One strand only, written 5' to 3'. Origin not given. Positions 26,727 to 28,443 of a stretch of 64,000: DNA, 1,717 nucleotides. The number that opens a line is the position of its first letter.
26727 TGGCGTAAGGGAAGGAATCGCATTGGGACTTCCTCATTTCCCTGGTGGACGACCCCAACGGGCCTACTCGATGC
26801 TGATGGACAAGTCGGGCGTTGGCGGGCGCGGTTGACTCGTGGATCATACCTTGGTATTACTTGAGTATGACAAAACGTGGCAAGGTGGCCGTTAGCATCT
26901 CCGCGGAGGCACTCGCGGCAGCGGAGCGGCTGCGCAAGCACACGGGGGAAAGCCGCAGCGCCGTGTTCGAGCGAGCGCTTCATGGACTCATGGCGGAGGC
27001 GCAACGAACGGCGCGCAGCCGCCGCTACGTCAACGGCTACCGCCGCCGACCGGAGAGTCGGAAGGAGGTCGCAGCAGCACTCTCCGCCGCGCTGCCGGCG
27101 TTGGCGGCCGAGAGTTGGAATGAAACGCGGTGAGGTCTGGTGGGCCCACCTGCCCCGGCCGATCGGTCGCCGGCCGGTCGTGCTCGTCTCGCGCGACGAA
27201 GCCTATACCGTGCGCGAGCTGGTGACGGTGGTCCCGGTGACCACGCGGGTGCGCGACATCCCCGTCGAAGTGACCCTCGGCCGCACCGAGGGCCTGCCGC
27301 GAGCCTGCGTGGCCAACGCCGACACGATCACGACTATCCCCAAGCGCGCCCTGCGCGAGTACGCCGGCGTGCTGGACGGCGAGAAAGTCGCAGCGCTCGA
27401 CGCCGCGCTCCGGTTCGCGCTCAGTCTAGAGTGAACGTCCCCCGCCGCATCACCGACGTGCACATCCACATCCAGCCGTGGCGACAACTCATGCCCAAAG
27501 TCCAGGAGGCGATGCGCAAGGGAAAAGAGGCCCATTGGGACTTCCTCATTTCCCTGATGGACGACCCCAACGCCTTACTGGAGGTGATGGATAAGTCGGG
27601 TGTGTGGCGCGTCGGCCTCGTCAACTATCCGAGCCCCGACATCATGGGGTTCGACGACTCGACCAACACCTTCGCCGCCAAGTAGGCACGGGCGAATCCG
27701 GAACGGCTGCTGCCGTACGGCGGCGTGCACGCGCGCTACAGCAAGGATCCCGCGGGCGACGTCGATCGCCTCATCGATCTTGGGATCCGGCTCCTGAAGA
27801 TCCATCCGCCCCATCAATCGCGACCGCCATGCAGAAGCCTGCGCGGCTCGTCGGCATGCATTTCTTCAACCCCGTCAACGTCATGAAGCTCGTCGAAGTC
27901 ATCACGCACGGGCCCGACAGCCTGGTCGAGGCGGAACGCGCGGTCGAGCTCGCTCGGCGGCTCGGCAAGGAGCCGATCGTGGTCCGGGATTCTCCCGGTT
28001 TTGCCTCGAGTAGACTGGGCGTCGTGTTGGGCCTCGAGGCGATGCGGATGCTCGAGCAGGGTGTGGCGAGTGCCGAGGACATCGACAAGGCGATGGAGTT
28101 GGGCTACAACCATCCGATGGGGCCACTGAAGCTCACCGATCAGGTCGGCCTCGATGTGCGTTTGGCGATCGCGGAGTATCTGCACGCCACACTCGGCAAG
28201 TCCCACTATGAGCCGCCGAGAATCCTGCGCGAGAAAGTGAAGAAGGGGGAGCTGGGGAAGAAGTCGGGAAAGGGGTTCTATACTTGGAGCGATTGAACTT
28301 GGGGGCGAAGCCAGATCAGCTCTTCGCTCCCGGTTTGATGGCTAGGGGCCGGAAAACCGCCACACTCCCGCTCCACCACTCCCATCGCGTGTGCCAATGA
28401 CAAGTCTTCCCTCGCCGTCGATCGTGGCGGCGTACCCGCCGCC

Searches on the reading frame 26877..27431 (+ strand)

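Call 33: search_protein_families(library=pfam, proteins=[window:26877-27431:+], max_evalue=0.001)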
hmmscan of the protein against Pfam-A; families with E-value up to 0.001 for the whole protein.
window:26877-27431:+ (185 aa): 1 family
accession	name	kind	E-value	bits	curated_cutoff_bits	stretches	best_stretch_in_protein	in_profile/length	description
PF02452.23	PemK_toxin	-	2.9e-17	63.3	23.1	1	83-180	1-107/109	PemK-like, MazF-like toxin of type II toxin-antitoxin system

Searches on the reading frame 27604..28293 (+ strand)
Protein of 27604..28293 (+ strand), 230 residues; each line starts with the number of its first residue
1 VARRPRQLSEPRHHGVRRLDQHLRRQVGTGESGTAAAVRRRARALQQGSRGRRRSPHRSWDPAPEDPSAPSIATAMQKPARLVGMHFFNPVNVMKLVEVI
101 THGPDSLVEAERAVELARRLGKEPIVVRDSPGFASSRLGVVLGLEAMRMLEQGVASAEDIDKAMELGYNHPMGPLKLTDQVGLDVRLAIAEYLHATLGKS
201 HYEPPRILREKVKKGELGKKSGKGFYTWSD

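Call 33: search_protein_families(library=pfam, proteins=[window:27604-28293:+], max_evalue=0.001)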
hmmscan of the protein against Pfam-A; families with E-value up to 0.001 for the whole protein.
window:27604-28293:+ (230 aa): 2 families
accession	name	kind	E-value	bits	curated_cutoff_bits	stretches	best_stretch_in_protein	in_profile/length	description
PF00725.27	3HCDH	-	4.5e-32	110.9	22.1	1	132-228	1-97/97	3-hydroxyacyl-CoA dehydrogenase, C-terminal domain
PF02737.24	3HCDH_N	-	1.2e-15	58.3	22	1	71-129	121-179/180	3-hydroxyacyl-CoA dehydrogenase, NAD binding domain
